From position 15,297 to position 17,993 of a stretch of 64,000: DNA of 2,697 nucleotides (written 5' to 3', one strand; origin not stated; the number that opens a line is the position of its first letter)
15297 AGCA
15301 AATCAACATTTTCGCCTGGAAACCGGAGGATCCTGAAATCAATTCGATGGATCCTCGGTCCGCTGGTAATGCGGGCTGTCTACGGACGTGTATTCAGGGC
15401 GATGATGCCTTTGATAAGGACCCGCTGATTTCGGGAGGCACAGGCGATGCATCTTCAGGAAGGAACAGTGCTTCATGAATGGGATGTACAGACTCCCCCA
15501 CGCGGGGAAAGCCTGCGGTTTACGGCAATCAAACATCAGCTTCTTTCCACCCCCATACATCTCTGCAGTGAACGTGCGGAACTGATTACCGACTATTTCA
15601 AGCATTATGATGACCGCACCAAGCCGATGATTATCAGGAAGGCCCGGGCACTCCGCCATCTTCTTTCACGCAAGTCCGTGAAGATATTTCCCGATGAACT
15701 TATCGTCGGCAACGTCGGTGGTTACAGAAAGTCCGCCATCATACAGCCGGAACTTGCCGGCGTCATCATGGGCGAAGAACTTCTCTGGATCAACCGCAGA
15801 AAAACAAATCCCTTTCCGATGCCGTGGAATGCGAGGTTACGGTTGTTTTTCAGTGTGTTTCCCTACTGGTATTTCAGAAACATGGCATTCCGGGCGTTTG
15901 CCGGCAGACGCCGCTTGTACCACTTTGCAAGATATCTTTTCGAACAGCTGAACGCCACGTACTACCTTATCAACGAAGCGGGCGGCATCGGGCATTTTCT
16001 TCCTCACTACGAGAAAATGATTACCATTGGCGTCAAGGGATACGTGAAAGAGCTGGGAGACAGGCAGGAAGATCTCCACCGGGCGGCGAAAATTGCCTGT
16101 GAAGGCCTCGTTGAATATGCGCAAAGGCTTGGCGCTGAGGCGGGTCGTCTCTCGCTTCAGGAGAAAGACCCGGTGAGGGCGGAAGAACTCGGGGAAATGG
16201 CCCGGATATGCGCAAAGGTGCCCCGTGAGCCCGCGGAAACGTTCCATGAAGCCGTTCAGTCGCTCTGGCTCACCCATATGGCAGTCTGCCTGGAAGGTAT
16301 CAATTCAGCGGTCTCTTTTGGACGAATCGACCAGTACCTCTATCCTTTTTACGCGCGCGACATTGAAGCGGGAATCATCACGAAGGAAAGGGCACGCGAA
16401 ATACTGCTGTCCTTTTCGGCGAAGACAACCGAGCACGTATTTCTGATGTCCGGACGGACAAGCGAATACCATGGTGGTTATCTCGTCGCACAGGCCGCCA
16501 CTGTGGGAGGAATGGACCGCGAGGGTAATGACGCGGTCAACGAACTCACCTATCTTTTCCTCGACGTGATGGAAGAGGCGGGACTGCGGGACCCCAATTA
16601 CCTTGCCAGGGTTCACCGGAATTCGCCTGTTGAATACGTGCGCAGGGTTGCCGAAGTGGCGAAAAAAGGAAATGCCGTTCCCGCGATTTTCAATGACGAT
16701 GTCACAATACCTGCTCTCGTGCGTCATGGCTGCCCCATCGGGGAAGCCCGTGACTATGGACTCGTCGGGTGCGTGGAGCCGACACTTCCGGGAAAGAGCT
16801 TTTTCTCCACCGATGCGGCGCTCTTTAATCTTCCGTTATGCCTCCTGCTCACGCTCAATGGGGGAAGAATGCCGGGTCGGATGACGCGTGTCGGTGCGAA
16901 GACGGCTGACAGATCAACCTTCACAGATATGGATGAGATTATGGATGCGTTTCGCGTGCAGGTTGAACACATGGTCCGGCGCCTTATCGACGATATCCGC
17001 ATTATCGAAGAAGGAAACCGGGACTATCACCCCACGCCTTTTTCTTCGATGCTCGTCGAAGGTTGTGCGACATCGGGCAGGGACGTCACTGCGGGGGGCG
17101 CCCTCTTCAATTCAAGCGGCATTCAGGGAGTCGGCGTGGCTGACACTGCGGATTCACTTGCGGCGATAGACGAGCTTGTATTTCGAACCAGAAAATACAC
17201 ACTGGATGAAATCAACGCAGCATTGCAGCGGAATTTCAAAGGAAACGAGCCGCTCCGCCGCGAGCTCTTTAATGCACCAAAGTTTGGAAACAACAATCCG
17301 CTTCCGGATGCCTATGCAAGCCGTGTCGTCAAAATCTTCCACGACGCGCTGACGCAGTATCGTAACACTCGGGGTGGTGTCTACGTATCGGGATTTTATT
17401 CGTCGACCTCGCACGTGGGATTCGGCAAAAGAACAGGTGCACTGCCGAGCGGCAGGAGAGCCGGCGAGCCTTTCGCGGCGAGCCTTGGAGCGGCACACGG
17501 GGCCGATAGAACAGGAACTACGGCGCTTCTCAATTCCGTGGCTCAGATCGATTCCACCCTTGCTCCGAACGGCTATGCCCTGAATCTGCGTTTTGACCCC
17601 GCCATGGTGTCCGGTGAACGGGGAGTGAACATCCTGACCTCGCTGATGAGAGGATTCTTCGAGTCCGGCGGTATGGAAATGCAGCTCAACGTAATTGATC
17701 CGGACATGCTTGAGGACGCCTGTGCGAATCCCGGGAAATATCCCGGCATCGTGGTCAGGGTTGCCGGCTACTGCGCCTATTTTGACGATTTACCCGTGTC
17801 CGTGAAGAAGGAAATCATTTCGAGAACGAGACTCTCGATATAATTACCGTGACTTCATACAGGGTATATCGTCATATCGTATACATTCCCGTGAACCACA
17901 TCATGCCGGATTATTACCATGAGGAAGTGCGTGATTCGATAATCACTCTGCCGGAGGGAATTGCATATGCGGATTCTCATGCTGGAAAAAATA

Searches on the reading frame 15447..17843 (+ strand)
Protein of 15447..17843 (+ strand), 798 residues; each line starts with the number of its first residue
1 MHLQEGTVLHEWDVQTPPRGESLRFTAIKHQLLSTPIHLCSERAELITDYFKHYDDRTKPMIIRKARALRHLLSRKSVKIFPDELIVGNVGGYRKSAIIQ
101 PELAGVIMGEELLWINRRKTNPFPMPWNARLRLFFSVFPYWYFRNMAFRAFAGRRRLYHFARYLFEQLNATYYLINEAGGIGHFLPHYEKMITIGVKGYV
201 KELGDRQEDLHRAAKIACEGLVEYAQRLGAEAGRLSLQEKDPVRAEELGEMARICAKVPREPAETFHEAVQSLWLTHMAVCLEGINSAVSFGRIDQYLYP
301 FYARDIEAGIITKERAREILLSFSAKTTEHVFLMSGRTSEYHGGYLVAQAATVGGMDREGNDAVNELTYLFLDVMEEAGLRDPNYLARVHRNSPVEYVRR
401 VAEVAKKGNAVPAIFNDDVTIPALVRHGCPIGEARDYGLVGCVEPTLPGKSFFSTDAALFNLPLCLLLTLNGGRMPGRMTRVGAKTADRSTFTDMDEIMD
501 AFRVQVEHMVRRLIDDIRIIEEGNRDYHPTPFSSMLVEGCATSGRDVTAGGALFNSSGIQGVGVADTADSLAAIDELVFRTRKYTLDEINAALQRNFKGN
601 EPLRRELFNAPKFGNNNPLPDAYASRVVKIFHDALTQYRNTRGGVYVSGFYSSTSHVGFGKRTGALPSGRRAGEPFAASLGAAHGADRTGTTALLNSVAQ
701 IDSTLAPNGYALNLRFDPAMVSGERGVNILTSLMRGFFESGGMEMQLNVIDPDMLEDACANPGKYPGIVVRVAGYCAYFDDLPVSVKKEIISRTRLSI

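Call 75: search_protein_families(library=pfam, proteins=[window:15447-17843:+], max_evalue=0.00001)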
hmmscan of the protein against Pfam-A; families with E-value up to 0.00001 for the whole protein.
window:15447-17843:+ (798 aa): 2 families
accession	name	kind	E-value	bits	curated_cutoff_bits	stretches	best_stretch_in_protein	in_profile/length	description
PF02901.20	PFL-like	-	4.1e-175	584.5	24.3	1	26-660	6-647/647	Pyruvate formate lyase-like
PF01228.26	Gly_radical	-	1.1e-25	90.6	22.2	1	681-779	6-105/106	Glycine radical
